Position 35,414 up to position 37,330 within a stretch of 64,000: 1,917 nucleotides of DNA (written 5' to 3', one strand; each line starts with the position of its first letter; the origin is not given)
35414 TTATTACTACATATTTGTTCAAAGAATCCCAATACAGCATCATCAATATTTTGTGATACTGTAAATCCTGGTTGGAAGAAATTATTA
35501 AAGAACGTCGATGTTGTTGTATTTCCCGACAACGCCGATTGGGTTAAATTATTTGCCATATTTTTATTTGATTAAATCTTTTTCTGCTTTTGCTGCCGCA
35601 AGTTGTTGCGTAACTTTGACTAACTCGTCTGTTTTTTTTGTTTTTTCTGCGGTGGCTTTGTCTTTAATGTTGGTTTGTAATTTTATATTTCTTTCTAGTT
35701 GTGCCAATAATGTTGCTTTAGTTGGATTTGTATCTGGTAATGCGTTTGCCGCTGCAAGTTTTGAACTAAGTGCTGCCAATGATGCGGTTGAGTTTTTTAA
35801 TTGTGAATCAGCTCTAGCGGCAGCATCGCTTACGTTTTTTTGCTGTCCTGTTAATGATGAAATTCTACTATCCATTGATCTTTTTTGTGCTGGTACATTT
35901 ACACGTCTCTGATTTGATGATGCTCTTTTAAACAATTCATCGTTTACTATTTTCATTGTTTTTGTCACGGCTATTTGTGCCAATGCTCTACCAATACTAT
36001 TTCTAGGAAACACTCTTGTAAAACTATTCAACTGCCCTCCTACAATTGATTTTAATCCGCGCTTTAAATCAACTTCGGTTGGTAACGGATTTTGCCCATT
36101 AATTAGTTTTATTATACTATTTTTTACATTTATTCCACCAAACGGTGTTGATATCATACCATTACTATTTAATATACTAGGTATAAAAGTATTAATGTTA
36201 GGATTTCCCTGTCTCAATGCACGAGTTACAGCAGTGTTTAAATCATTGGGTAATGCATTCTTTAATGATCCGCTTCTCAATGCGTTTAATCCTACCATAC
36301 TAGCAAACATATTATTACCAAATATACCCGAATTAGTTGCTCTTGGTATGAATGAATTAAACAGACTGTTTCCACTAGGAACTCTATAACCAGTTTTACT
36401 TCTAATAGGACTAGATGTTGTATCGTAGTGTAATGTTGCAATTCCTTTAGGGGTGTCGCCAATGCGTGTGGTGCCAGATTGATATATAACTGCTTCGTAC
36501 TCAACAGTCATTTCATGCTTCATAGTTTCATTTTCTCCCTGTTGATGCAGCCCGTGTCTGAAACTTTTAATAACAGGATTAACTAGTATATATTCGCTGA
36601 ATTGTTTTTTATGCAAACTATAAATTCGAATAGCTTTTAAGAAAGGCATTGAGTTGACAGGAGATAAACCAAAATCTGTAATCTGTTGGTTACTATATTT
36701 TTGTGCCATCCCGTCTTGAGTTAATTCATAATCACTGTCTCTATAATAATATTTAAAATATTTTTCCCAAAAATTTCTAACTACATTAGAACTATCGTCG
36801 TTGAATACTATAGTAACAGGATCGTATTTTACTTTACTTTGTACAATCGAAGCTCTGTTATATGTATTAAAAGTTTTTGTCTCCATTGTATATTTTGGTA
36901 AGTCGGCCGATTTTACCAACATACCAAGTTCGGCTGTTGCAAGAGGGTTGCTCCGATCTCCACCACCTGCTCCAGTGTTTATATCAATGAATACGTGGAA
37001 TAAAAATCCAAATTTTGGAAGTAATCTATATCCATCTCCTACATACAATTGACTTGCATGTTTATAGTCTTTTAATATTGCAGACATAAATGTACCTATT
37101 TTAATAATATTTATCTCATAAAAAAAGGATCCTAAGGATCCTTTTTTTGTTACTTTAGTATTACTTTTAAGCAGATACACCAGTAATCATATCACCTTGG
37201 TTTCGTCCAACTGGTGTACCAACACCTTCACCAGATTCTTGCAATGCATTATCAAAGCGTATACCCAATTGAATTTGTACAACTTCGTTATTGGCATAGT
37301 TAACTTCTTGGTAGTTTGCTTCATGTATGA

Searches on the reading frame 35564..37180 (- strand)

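Call 39: search_protein_families(library=phrogs, max_evalue=0.00001, proteins=[window:35564-37180:-])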
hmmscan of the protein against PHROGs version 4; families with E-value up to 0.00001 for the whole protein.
window:35564-37180:- (538 aa): 2 families
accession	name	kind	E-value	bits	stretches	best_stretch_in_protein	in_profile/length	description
phrog_4542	-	tail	1e-10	42.4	1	54-245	24-193/214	tail tube protein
phrog_13438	-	tail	9e-08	32.6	1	85-255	91-274/364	tail tube protein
